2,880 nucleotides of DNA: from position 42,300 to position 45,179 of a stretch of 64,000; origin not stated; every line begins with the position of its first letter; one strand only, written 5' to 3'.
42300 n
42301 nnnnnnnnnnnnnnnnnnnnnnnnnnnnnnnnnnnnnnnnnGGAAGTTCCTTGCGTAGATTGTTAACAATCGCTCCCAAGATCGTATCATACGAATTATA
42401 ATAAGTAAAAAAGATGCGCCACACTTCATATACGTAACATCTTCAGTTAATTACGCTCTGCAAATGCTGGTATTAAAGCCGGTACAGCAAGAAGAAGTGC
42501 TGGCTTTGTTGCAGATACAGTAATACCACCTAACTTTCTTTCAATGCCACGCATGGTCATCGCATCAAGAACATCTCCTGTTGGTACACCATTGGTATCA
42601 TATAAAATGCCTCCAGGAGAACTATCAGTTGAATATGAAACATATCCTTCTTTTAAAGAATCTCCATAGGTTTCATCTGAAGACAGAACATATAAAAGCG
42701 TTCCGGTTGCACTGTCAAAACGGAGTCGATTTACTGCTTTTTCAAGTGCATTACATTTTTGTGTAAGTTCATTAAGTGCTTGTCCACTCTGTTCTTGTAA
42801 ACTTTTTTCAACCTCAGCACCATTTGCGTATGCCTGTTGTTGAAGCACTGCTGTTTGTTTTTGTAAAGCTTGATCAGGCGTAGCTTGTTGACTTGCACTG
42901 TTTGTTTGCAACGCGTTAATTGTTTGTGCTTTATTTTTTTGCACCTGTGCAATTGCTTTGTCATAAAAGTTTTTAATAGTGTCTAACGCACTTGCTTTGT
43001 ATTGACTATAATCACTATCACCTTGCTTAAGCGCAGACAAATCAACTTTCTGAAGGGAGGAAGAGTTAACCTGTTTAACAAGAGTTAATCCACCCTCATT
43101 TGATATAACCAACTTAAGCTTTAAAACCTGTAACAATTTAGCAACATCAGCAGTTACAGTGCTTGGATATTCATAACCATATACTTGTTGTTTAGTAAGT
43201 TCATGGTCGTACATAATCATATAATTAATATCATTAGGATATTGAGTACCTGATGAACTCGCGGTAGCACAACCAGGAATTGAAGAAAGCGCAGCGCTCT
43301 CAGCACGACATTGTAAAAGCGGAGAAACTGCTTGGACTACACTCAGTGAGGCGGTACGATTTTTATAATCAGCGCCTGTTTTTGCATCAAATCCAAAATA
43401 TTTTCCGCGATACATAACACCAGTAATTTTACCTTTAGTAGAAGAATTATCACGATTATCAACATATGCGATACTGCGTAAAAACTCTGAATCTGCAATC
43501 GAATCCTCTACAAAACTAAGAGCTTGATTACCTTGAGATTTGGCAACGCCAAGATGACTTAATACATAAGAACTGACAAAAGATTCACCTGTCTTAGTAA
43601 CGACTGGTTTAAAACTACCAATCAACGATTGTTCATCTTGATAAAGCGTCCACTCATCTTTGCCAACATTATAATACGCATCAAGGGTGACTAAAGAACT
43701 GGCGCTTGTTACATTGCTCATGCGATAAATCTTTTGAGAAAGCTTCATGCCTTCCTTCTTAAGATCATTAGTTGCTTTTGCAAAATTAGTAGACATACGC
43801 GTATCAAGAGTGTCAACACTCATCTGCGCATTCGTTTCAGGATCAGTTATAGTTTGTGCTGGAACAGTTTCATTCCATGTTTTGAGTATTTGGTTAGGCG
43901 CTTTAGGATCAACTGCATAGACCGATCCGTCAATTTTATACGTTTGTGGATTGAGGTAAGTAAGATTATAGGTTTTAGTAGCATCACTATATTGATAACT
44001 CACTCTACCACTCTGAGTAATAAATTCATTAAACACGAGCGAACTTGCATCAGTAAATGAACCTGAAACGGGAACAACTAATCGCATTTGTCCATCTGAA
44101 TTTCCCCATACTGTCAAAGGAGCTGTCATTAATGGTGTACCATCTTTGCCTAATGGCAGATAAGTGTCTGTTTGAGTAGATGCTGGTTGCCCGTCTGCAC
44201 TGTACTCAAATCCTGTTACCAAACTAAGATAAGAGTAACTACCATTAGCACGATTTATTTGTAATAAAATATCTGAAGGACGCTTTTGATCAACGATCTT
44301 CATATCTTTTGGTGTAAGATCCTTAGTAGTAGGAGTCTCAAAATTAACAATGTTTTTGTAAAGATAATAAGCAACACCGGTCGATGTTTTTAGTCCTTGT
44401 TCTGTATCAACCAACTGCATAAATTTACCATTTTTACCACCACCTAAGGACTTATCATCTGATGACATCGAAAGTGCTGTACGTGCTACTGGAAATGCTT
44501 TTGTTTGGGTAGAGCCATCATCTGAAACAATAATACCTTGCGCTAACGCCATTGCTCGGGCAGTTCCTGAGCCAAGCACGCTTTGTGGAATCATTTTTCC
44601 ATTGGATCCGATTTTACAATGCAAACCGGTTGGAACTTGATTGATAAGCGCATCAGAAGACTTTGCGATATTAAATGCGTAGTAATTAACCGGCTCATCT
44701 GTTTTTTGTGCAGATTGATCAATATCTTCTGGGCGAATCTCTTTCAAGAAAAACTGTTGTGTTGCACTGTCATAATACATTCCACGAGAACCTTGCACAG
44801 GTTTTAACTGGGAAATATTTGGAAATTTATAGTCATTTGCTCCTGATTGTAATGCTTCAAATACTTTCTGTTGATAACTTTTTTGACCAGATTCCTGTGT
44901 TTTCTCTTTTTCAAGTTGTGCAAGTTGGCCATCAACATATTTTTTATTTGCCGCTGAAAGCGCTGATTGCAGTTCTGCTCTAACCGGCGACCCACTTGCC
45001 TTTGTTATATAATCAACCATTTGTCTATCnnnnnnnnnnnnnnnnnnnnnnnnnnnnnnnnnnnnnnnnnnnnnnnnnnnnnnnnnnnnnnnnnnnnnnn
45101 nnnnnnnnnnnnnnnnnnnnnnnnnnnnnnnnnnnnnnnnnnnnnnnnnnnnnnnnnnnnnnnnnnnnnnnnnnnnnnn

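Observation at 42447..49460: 7-kb single-ORF giant secreted protein with terminal coiled coils and a hydrophobic C-terminal tail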

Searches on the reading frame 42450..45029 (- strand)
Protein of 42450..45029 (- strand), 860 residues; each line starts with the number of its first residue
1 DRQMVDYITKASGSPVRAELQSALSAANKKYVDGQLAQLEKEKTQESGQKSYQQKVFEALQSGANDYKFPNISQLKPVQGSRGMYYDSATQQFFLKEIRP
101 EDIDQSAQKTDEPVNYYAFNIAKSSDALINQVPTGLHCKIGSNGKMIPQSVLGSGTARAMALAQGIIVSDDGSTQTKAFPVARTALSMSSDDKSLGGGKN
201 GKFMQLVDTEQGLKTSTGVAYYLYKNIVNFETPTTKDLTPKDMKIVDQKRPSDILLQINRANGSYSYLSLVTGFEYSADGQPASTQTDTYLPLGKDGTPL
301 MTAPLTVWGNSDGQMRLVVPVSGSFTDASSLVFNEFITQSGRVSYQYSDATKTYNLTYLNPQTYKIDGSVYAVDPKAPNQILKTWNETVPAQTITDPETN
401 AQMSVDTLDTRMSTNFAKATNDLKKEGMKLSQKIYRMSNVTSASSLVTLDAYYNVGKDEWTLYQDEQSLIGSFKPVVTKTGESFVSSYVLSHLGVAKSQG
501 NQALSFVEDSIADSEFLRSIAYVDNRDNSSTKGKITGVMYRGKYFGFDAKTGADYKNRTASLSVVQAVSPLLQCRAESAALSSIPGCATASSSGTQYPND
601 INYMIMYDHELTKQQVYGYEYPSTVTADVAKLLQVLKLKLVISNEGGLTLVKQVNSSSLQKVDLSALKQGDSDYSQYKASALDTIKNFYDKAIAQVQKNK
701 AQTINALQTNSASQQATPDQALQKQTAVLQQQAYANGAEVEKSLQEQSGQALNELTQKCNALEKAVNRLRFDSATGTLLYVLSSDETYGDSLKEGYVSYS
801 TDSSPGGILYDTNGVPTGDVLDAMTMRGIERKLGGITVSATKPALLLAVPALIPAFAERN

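Call 56: predict_structure(alignment_id=A7)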
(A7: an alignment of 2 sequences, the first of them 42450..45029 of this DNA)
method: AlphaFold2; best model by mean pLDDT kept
length: 860 residues; sequences in the alignment: 2
mean_pLDDT: 42.3   pTM: 0.31
mean pLDDT of the five models: 42.3, 40.1, 33.1, 31.3, 30.2
residues with pLDDT >= 90: 0; 70-90: 62; 50-70: 180; < 50: 618
segments of 3 or more residues with pLDDT < 50: 1-67, 78-83, 98-112, 120-135, 150-581, 584-628, 641-649, 714-718, 788-792, 801-805, 839-844, 854-860
pLDDT, mean of each block of 10 residues (from residue 1): 33 32 34 36 36 41 46 56 52 52 38 52 32 48 59 39 35 28 23 25 30 31 28 29 32 39 37 35 34 35 34 32 28 31 37 39 33 35 36 32 31 37 35 27 28 37 36 35 31 28 25 30 33 33 32 26 24 41 46 33 40 38 41 54 41 66 69 75 74 70 65 50 58 59 69 74 76 66 59 59 51 62 61 57 49 40
secondary structure, 60 per line:
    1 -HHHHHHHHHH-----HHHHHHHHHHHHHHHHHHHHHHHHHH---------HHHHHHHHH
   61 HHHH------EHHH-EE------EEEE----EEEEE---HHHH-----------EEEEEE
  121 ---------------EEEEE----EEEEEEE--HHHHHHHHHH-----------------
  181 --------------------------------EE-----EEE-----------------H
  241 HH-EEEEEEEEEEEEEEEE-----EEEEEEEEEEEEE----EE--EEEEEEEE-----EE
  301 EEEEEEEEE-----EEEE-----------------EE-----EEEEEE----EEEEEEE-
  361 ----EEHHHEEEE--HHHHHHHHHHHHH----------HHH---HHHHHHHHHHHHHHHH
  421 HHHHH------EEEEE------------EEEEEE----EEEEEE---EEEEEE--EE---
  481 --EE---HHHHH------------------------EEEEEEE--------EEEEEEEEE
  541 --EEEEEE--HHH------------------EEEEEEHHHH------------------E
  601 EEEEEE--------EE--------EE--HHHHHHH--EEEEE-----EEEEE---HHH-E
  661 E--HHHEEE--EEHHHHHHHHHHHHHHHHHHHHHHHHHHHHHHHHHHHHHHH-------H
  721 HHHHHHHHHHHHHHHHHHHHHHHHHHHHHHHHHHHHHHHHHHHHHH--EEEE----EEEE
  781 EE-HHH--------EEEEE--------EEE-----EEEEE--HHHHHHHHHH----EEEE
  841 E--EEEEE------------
elements in order (helices of 4 or more, strands of 3 or more residues): H2-11 H17-42 H52-64 E84-87 E92-96 H100-103 E115-120 E136-140 E145-151 H154-163 E220-222 E244-259 E265-277 E286-293 E299-309 E315-318 E343-348 E353-359 E370-373 H376-388 H405-425 E432-436 E449-454 E459-464 E468-473 H488-492 E517-523 E532-540 E543-548 E572-577 H578-581 E600-606 H629-635 E638-642 E648-652 E667-669 H674-712 H720-766 E769-772 E777-782 E795-799 E808-810 E816-820 H823-832 E837-841 E844-848
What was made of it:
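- On Type V secretion (autotransporter, trimeric autotransporter, two-partner): The C-terminal 190 aa are modelled as a helical hairpin plus a small beta domain (call 56, moderate confidence).
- Checked: AF2 models a helical hairpin at about 2153-2245 with pLDDT 65-76 (call 56).
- The C-terminus is a helical hairpin plus a beta domain of about 75 aa, not a barrel of 250-300 aa (call 56).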

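Call 73: fold_search(model_id=the predicted structure, library=pdb)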
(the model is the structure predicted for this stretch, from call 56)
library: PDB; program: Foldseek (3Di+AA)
matches with E <= 10: 544; with E <= 0.001: 0
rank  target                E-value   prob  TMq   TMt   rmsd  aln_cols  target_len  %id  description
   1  9e2g_0B               2.9e-03  0.16  0.06  0.07  35.7       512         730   12  Cryo-EM structure of 48 nm repeat of microtubule doublet from T. brucei flagellum (released 2025-03-12)
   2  8snb_7C               3.1e-03  0.08  0.05  0.06  39.0       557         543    8  atomic model of sea urchin sperm doublet microtubule (48-nm periodicity) (released 2023-06-28)
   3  9e78_1H               1.0e-02  0.14  0.06  0.09  40.2       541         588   10  48-nm repeat of the Leishmania tarentolae doublet microtubule (released 2025-03-12)
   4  9e2g_0A               2.1e-02  0.11  0.06  0.07  35.8       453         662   12  Cryo-EM structure of 48 nm repeat of microtubule doublet from T. brucei flagellum (released 2025-03-12)
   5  7ung_W                4.4e-02  0.06  0.06  0.08  41.6       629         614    9  48-nm repeat of the human respiratory doublet microtubule (released 2022-10-05)
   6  4uxg_D                5.1e-02  0.06  0.05  0.09  34.5       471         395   11  Crystal structure of the carboxy-terminal region of the bacteriophage T4 proximal long tail fibre protein gp34, R32 na (released 2015-09-30)
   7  8j07_3I               5.7e-02  0.06  0.07  0.08  41.0       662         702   10  96nm repeat of human respiratory doublet microtubule and associated axonemal complexes (released 2023-07-26)
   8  8otz_Ad               6.0e-02  0.08  0.06  0.09  40.2       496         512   12  48-nm repeat of the native axonemal doublet microtubule from bovine sperm (released 2023-11-22)
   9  4uxg_H                7.1e-02  0.05  0.05  0.09  34.8       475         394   11  Crystal structure of the carboxy-terminal region of the bacteriophage T4 proximal long tail fibre protein gp34, R32 na (released 2015-09-30)
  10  5xzv_A                7.9e-02  0.35  0.09  0.16  18.2       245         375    8  Crystal structure of Rad53 1-466 in complex with AMP-PNP (released 2017-10-11)
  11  4uxg_A                1.0e-01  0.04  0.05  0.09  34.9       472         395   12  Crystal structure of the carboxy-terminal region of the bacteriophage T4 proximal long tail fibre protein gp34, R32 na (released 2015-09-30)
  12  7bu9_E                1.1e-01  0.09  0.05  0.15  18.1       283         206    9  Crystal Structure of Spindlin1-H3(K4me3-K9me2) complex (released 2020-10-14)
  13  8j07_3M               1.3e-01  0.06  0.06  0.07  38.9       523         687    9  96nm repeat of human respiratory doublet microtubule and associated axonemal complexes (released 2023-07-26)
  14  4uxg_K                1.3e-01  0.04  0.05  0.09  35.0       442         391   11  Crystal structure of the carboxy-terminal region of the bacteriophage T4 proximal long tail fibre protein gp34, R32 na (released 2015-09-30)
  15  6y0f_A                1.3e-01  0.04  0.06  0.07  25.7       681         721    8  Structure of human FAPalpha in complex with linagliptin (released 2021-02-17)
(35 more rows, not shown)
